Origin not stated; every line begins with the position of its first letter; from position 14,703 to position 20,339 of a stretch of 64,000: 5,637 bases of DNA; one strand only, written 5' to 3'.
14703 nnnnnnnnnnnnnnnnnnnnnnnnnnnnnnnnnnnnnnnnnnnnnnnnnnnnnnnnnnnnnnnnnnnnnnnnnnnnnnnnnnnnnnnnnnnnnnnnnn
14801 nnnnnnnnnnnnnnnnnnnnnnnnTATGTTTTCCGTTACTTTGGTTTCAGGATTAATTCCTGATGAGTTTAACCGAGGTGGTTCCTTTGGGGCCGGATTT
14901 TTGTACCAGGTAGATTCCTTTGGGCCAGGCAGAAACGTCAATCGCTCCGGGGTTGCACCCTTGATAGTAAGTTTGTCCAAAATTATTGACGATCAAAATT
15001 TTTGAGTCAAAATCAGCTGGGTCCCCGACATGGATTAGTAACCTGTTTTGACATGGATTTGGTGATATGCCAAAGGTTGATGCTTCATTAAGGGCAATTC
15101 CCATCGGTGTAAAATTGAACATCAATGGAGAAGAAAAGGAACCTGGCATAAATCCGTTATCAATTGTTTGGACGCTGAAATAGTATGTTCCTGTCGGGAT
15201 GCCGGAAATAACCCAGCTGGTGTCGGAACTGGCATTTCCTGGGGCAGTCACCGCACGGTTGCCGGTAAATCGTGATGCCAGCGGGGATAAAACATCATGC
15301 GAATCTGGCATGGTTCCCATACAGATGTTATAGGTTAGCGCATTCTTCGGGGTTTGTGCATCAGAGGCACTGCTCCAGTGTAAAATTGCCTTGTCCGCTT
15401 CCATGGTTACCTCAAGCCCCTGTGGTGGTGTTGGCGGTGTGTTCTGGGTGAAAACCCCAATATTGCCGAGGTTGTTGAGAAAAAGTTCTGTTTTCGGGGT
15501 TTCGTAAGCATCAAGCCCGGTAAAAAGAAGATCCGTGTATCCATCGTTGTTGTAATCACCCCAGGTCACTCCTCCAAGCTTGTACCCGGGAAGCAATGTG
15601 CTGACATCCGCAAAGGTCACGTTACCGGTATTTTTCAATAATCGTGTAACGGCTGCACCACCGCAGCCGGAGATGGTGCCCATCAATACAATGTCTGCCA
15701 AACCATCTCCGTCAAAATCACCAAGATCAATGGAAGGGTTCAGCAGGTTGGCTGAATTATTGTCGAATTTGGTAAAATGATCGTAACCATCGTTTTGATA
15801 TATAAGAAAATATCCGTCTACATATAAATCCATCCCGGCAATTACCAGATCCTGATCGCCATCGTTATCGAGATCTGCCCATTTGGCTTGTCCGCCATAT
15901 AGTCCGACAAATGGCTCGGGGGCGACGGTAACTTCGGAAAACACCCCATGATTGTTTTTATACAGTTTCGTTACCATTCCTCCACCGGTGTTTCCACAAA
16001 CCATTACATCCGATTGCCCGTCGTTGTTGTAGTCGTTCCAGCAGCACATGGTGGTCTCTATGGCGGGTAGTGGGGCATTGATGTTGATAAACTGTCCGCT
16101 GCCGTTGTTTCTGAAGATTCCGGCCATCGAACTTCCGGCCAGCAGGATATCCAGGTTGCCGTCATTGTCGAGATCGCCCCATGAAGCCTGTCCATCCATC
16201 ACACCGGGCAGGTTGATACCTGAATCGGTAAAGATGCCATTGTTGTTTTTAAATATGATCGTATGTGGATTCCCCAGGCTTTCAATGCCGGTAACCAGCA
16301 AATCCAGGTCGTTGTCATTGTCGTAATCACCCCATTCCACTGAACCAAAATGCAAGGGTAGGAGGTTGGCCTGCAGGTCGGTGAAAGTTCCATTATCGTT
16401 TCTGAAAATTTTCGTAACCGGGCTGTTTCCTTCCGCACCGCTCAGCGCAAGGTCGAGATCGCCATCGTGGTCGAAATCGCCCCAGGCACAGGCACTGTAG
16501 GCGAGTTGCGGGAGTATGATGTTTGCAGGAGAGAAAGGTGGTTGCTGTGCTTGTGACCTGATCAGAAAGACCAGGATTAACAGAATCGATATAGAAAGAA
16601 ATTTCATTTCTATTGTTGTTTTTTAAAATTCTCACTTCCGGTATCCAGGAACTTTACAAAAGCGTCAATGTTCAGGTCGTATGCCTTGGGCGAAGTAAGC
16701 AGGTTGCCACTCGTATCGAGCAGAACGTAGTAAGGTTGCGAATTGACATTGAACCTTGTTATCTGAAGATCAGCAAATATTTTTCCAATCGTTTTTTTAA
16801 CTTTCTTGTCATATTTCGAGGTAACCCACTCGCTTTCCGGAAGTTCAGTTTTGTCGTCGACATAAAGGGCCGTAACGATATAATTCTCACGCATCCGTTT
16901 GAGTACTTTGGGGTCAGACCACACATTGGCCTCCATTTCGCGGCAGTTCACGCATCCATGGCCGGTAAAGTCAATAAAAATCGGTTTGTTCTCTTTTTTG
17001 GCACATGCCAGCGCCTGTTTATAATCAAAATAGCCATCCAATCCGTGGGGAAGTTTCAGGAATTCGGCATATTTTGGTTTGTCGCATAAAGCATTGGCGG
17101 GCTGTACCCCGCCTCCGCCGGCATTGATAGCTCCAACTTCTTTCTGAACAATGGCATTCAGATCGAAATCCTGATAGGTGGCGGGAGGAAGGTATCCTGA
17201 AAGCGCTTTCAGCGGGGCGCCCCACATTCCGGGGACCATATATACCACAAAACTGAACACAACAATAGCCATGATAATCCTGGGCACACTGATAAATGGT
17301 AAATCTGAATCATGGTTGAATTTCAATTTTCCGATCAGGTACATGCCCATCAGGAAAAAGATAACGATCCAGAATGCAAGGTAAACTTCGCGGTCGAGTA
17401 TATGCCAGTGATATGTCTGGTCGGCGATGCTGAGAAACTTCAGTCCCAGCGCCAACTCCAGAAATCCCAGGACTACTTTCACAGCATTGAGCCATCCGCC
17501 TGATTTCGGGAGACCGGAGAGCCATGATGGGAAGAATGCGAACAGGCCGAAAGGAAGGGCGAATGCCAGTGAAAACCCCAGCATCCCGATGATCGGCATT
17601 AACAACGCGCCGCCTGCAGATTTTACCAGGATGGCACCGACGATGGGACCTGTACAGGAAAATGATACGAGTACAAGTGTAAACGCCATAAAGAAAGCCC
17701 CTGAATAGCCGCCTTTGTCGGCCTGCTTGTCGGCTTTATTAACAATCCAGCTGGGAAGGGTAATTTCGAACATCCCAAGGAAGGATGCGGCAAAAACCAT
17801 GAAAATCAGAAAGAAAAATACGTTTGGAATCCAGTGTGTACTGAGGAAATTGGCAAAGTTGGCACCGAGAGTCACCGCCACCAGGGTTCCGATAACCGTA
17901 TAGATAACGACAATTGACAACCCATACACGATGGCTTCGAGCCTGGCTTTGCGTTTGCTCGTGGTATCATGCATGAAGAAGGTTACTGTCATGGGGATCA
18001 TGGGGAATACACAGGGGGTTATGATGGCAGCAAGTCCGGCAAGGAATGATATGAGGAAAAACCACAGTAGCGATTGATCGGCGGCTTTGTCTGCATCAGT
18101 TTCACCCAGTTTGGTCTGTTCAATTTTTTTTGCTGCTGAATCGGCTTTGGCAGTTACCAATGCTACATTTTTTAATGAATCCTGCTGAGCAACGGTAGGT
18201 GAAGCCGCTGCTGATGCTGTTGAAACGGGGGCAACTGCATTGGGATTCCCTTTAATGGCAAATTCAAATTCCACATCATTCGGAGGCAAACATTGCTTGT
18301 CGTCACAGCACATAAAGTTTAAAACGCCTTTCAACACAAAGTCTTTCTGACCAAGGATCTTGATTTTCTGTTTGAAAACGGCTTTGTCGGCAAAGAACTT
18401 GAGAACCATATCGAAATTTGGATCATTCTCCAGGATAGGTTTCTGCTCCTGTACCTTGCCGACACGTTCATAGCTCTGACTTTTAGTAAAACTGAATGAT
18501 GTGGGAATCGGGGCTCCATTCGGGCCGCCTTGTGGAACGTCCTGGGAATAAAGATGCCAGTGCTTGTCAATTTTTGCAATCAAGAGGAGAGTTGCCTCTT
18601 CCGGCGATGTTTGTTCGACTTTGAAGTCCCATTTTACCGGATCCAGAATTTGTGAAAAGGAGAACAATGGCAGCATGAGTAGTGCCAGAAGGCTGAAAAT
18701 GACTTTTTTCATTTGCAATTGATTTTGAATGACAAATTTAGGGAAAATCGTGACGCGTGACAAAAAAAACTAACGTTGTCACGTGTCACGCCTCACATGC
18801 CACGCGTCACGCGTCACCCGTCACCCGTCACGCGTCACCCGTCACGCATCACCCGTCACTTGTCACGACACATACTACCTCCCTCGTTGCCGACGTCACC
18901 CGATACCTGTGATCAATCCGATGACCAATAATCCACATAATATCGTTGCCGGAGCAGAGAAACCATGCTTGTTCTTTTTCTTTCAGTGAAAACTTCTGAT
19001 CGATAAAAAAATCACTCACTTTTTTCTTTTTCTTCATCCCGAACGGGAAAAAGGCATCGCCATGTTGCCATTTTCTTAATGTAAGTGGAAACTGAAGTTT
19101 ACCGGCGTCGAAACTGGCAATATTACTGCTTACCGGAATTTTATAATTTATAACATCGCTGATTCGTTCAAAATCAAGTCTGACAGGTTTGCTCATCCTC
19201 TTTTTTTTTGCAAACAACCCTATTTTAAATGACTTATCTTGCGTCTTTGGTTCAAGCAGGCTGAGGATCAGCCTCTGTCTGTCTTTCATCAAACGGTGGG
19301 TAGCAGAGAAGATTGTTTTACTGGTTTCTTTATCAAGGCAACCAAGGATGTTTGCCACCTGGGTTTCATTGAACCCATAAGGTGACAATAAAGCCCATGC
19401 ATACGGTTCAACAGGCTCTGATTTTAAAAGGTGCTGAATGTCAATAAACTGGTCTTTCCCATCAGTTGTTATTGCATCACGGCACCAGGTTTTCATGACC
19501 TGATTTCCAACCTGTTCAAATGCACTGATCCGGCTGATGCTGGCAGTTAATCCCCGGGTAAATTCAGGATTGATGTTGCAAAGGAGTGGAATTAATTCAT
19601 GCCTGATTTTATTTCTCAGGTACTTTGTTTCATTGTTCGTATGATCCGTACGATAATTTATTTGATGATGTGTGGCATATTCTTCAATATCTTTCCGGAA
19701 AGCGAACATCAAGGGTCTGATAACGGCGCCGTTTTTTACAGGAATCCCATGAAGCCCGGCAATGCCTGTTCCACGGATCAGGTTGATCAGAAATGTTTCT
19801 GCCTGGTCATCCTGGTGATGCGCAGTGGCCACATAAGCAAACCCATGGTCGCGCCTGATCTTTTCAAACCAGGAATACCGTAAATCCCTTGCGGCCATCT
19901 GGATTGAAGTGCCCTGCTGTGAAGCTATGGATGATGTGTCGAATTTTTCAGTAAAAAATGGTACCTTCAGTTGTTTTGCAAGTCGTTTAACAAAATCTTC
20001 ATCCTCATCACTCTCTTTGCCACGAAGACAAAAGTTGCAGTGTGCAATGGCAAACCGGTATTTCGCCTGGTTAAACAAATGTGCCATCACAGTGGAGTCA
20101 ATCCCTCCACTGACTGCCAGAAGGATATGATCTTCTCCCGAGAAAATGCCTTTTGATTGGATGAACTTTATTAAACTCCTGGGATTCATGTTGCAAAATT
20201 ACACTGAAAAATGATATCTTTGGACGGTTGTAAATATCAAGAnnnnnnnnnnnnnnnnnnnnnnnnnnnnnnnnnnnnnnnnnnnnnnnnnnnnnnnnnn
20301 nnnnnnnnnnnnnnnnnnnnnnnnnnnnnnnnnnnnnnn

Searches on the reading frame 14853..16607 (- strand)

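Call 46: search_protein_families(library=pfam, proteins=[window:14853-16607:-])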
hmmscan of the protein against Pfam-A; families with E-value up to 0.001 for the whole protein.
window:14853-16607:- (584 aa): 3 families
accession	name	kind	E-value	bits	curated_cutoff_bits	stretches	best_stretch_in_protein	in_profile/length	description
PF13517.12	FG-GAP_3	-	1.4e-32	112.5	26.9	6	44-105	1-61/61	FG-GAP-like repeat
PF01839.29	FG-GAP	-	5.2e-14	52.2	22.1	0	291-307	3-19/37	FG-GAP repeat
PF18962.6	Por_Secre_tail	-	3.2e-06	27.8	27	1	514-582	1-74/75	Secretion system C-terminal sorting domain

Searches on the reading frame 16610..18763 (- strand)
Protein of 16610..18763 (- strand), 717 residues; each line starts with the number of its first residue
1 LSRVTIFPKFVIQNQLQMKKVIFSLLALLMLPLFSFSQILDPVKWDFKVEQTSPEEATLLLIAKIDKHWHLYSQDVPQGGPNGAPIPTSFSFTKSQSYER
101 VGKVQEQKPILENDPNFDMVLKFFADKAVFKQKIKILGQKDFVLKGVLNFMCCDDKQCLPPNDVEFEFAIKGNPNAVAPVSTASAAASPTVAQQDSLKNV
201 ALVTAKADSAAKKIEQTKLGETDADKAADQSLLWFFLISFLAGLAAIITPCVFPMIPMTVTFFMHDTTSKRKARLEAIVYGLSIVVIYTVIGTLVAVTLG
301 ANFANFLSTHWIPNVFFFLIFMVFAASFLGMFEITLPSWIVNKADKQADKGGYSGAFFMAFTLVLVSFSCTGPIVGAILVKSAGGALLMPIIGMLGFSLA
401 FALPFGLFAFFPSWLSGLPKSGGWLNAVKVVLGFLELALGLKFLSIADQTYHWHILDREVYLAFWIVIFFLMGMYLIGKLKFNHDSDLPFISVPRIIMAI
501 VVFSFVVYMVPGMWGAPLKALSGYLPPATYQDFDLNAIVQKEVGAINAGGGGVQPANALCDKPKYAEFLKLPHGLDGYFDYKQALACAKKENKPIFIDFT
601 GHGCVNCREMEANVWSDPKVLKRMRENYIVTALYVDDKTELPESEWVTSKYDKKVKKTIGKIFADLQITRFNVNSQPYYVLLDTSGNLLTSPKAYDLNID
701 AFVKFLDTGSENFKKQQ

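Call 46: search_protein_families(library=pfam, proteins=[window:16610-18763:-])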
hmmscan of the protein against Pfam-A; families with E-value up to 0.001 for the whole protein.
window:16610-18763:- (717 aa): 6 families
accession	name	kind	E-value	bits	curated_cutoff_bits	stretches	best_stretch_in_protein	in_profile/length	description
PF02683.22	DsbD_TM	-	1.2e-26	93.9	27.1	1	234-443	2-214/219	Cytochrome C biogenesis protein transmembrane domain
PF13899.12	Thioredoxin_7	-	7.3e-12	45.7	27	1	580-636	5-61/83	Thioredoxin-like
PF11412.14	DsbD_N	-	3.6e-08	33.9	25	1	42-166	7-115/119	Thiol:disulfide interchange protein DsbD, N-terminal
PF13098.12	Thioredoxin_2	-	2.6e-07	31.4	27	1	588-685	1-85/104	Thioredoxin-like domain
PF03190.21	Thioredox_DsbH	-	4.5e-06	27.2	27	1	582-646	27-88/163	Protein of unknown function, DUF255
PF03739.19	LptF_LptG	-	0.00087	18.9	27.9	1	237-323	268-349/353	Lipopolysaccharide export system permease LptF/LptG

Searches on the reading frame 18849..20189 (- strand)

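Call 46: search_protein_families(library=pfam, proteins=[window:18849-20189:-])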
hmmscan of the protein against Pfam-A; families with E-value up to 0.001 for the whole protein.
window:18849-20189:- (446 aa): 4 families
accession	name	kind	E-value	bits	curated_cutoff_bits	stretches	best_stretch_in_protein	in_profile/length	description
PF01171.26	ATP_bind_3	-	3.5e-53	180.5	27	1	21-198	1-182/182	PP-loop family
PF11734.13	TilS_C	-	1.2e-05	25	22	1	369-435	1-67/74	TilS substrate C-terminal domain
PF01507.26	PAPS_reduct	-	8.1e-05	23.1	22.5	1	22-81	2-58/175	Phosphoadenosine phosphosulfate reductase domain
PF03054.22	tRNA_Me_trans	-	0.00019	21.6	20.6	0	21-80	2-69/202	tRNA methyl transferase HUP domain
